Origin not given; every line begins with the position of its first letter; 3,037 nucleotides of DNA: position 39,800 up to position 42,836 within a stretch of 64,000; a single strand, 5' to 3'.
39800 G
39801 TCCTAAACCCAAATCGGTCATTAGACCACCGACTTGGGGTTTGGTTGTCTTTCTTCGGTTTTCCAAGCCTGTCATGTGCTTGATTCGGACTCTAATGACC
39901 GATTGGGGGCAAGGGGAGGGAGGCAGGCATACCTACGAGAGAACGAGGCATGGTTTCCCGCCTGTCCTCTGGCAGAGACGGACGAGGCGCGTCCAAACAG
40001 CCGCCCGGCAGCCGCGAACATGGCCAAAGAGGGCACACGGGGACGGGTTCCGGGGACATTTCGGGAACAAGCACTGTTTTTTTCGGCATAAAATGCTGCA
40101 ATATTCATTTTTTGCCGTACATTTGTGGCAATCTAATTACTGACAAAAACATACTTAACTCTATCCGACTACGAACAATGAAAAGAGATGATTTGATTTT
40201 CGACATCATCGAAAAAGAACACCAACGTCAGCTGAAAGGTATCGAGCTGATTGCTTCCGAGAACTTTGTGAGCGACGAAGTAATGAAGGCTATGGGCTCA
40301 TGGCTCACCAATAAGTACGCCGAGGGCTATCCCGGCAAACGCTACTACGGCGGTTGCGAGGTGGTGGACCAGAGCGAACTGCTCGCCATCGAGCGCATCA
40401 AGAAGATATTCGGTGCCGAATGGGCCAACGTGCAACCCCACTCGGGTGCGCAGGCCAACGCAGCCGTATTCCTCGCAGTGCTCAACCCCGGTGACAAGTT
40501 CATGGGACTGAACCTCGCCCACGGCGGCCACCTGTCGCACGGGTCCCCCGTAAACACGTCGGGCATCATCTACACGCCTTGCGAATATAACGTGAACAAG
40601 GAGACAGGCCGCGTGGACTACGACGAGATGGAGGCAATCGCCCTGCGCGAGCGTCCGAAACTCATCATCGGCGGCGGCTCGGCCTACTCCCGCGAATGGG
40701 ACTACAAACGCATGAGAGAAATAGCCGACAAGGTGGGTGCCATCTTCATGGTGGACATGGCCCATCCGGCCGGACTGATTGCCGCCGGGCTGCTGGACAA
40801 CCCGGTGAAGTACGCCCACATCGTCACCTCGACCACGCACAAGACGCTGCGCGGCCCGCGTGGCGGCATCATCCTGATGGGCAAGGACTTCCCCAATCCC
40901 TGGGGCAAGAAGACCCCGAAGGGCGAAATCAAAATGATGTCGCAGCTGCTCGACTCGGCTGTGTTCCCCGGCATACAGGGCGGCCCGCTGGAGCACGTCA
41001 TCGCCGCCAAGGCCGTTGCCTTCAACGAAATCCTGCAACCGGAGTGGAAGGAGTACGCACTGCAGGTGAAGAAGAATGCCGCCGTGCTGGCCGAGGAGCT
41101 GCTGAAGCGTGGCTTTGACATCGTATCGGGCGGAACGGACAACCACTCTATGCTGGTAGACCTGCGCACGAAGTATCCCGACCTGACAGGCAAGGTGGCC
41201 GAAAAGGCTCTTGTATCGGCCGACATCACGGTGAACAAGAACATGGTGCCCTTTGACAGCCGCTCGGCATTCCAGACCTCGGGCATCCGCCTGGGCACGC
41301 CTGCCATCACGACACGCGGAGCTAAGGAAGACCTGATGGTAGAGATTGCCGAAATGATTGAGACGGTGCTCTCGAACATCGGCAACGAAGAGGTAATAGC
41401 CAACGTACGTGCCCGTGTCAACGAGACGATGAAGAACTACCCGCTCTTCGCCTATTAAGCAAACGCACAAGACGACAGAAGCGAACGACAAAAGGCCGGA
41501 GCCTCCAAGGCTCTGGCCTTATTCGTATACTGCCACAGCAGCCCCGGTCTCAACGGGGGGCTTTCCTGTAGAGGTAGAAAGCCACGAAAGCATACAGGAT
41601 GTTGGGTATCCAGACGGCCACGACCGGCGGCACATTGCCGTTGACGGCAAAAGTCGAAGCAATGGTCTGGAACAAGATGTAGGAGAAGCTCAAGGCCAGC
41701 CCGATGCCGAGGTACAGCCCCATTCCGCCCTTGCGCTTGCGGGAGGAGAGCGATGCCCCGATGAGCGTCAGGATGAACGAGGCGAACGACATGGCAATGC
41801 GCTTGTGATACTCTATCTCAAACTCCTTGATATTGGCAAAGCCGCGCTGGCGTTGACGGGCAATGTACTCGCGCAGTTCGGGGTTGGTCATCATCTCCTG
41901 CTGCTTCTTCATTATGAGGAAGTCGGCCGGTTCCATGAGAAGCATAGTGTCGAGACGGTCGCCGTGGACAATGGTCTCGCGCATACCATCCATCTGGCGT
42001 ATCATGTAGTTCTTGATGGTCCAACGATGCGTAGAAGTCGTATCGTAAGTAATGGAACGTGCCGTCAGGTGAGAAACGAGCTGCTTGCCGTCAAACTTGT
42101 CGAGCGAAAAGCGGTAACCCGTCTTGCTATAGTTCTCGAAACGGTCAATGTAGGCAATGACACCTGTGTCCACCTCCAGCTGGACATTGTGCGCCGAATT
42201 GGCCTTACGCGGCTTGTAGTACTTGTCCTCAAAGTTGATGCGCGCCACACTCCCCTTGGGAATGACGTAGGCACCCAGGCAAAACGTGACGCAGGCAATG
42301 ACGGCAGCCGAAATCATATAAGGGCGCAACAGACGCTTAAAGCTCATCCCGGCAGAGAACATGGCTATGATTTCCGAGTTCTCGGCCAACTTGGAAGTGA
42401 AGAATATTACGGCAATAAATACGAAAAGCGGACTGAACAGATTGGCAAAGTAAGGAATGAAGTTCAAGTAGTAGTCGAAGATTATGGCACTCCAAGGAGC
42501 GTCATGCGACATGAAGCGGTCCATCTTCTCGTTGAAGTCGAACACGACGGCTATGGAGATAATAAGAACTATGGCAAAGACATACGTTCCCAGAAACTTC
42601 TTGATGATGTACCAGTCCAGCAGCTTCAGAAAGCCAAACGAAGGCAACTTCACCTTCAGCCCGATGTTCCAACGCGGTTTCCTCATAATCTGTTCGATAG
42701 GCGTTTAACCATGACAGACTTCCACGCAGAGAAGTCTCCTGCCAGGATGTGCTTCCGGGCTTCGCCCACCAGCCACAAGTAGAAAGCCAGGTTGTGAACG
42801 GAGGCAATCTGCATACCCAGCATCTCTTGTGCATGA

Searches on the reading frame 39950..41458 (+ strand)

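Call 14: search_protein_families(library=pfam, proteins=[window:39950-41458:+], max_evalue=0.001)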
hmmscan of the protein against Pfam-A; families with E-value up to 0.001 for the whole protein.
window:39950-41458:+ (502 aa): 3 families
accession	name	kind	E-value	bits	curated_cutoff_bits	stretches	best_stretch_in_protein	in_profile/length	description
PF00464.25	SHMT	-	5.5e-167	555.8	27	1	78-470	3-399/399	Serine hydroxymethyltransferase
PF00155.27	Aminotran_1_2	-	1.1e-05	25.3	19.7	1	159-394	67-300/361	Aminotransferase class I and II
PF01212.27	Beta_elim_lyase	-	4.1e-05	23.5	27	1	108-394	4-240/288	Beta-eliminating lyase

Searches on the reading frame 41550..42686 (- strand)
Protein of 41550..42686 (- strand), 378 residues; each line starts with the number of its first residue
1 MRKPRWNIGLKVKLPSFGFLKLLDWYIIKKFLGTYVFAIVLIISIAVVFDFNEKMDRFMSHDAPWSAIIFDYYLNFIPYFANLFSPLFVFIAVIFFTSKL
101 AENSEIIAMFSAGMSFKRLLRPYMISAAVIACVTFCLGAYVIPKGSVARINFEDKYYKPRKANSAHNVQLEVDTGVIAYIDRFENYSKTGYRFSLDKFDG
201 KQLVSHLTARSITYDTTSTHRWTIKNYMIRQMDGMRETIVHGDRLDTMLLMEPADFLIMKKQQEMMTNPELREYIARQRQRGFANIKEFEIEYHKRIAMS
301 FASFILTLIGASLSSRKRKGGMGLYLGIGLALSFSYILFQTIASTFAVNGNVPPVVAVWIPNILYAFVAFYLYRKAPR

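Call 48: search_protein_families(library=pfam, proteins=[window:41550-42686:-], max_evalue=0.0001)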
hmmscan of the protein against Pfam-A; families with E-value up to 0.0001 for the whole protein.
window:41550-42686:- (378 aa): 1 family
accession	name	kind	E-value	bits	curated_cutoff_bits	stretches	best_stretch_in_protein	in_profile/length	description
PF03739.19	LptF_LptG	-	9.9e-73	245.6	27.9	1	25-375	1-353/353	Lipopolysaccharide export system permease LptF/LptG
